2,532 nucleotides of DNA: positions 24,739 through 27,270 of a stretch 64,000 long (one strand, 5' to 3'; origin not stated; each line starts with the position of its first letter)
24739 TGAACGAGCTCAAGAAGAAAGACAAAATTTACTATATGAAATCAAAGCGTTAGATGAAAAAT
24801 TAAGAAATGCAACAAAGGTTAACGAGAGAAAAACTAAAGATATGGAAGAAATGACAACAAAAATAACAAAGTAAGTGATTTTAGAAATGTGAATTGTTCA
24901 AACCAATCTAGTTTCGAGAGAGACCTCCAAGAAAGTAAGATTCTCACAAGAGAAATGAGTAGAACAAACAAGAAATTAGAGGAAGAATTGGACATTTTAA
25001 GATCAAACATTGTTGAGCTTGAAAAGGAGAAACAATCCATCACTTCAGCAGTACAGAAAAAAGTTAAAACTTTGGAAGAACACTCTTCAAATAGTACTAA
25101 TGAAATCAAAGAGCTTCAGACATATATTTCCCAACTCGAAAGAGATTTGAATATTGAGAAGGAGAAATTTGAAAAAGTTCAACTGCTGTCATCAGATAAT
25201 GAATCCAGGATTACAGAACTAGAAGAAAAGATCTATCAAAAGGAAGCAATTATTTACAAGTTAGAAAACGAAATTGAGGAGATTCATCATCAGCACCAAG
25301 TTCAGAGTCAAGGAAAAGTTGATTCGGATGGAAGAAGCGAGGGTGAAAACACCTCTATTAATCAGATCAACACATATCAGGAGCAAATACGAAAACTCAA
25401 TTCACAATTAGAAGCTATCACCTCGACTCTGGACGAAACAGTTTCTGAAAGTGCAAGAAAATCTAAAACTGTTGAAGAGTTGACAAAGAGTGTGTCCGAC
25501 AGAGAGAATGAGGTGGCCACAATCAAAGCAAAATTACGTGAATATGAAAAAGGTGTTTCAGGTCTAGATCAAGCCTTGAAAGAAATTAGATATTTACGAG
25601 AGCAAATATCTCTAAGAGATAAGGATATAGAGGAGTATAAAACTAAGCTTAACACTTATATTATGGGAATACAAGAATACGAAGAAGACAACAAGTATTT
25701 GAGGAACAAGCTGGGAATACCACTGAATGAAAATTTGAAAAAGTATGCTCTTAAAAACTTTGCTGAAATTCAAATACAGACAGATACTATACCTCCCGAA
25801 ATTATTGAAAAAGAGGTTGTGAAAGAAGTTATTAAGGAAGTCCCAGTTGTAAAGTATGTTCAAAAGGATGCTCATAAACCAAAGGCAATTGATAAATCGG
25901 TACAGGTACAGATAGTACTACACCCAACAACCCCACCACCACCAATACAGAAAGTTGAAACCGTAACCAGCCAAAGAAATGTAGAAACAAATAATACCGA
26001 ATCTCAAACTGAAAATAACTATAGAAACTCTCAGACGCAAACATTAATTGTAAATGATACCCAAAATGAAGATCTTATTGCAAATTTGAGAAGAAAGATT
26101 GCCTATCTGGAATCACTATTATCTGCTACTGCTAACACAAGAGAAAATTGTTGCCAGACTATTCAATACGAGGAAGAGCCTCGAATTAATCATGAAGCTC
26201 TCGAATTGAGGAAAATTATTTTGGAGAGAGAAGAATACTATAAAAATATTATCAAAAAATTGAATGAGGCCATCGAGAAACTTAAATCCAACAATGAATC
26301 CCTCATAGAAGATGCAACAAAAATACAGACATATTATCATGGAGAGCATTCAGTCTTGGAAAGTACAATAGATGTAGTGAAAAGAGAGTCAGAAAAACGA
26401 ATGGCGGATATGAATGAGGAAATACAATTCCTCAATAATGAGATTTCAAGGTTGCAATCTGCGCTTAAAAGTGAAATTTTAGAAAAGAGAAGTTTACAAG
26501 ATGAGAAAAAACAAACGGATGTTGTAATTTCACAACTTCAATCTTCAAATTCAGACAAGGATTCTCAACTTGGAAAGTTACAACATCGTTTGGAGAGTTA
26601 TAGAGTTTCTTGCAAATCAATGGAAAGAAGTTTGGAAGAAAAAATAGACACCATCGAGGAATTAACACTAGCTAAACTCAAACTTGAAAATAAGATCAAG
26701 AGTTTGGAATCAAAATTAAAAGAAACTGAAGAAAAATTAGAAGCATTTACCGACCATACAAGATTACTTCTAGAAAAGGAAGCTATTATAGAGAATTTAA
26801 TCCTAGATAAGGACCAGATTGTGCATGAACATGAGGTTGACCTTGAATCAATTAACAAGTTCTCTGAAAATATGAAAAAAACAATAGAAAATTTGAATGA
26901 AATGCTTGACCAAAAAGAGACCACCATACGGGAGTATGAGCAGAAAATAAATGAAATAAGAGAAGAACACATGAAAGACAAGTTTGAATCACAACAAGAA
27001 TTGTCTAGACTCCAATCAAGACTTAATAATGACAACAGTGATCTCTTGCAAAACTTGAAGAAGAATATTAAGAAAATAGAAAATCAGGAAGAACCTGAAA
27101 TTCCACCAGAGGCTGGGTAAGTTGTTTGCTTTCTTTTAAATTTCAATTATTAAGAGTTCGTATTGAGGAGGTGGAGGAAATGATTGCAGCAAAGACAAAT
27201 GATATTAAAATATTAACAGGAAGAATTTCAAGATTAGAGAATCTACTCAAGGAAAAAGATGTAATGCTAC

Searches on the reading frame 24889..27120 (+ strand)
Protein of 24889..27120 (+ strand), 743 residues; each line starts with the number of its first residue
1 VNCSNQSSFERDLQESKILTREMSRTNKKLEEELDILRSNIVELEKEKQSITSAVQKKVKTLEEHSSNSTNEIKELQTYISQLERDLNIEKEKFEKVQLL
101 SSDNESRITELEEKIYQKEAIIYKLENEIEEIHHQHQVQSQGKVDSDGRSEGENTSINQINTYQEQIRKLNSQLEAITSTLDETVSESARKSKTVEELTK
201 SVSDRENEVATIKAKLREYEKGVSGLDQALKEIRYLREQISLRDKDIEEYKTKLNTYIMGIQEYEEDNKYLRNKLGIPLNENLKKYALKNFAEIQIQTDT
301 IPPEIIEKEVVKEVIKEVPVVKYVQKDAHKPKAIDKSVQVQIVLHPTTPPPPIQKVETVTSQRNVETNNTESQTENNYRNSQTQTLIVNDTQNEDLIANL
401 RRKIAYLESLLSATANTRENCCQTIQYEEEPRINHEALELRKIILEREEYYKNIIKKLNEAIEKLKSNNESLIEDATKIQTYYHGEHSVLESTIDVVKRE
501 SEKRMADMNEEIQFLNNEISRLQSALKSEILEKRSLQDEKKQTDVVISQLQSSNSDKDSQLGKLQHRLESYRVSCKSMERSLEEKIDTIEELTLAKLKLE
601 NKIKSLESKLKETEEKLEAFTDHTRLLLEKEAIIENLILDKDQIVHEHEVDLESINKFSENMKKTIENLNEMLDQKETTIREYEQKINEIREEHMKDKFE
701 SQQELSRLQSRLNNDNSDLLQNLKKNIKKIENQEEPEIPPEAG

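Call 8: search_protein_families(library=pfam, proteins=[window:24889-27120:+])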
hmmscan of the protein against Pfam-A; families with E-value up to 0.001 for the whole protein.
window:24889-27120:+ (743 aa): 0 families

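Call 32: find_homologous_proteins(query=window:24955-27120:+, max_evalue=0.00001)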
Query window:24955-27120:+ (721 aa): 1 proteins with E <= 0.00001 among 8000 candidates.
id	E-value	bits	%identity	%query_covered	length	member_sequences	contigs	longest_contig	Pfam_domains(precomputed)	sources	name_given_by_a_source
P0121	1.3e-195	670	52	100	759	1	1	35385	-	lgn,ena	-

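Call 33: find_encoding_contigs(protein=P0121, flank=10000, max_places=4)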
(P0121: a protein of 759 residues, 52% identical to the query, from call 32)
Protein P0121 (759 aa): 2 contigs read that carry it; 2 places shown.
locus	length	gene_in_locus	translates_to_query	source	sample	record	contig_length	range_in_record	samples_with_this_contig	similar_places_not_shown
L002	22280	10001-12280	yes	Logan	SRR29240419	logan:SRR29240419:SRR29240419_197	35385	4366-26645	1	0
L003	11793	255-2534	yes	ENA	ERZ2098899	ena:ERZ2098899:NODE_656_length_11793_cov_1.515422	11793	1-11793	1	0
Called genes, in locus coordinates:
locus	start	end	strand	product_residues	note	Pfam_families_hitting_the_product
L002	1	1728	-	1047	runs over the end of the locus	PF13857:Ank_5 (faint)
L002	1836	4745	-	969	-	PF03914:CBF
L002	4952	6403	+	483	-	-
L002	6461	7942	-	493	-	-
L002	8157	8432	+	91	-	-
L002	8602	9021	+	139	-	-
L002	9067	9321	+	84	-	-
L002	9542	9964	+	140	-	-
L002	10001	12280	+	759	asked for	-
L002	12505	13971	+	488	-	-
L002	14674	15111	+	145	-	-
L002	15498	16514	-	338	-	PF00561:Abhydrolase_1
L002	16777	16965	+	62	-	-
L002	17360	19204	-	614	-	PF00172:Zn_clus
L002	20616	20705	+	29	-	-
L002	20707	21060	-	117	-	PF01532:Glyco_hydro_47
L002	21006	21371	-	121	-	PF01532:Glyco_hydro_47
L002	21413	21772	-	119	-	PF01532:Glyco_hydro_47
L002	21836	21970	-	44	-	PF01532:Glyco_hydro_47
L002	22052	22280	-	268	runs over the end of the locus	PF01532:Glyco_hydro_47 (weak)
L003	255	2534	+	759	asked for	-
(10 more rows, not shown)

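Call 55: search_solved_structures(query=window:24955-27120:+, max_evalue=0.01)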
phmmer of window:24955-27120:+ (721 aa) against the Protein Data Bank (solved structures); distinct sequences matched with E-value up to 0.01: 0.

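Call 69: search_protein_families(library=pfam, max_evalue=1, proteins=[window:24889-27120:+, L002:5003-6403:+])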
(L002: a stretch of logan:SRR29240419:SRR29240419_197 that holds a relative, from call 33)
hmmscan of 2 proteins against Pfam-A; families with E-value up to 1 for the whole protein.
window:24889-27120:+ (743 aa): 6 families
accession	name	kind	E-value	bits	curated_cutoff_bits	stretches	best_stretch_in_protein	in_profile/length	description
PF11559.13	ADIP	-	0.0068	16.9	34.3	2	165-257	45-134/151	Afadin- and alpha -actinin-Binding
PF00038.26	Filament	-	0.0075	16.4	40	1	13-280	37-284/313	Intermediate filament protein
PF20492.3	ERM_helical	-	0.023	15.2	40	1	499-572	44-117/120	Ezrin/radixin/moesin, alpha-helical domain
PF08702.15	Fib_alpha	-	0.062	13.9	29.9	1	159-255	29-126/143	Fibrinogen alpha/beta chain family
PF04108.17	ATG17_like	-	0.083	12.8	43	1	650-732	109-187/355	Autophagy protein ATG17-like domain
PF07889.17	DUF1664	-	0.45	11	34.6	2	158-234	48-121/124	Protein of unknown function (DUF1664)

L002:5003-6403:+ (466 aa): 1 family
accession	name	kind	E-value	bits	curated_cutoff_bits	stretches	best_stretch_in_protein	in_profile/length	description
PF09447.15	Cnl2_NKP2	-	0.0023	18.4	27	1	257-290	30-63/65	Cnl2/NKP2 family protein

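Call 83: search_solved_structures(query=L002:5003-6403:+, max_evalue=1)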
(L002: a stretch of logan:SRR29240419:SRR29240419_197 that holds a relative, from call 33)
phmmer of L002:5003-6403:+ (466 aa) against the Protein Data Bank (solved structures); distinct sequences matched with E-value up to 1: 4.
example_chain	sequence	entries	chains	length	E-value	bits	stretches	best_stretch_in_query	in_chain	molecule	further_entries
6tlj_S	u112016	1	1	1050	0.0043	19.4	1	66-218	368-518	Mitotic checkpoint serine/threonine-protein kinase BUB1 beta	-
9ojz_I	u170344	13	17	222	0.24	13.6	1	75-149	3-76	Synaptosomal-associated protein 25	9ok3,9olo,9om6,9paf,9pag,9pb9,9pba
9pcx_I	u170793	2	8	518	0.78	11.9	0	75-148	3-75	Synaptosomal-associated protein 25,Synaptosomal-associated protein 25, Alpha-soluble NSF a | Synaptosomal-associated protein 25,Synaptosomal-associated protein 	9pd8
6xkr_P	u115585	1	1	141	0.95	11.7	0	48-83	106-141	Programmed cell death protein 1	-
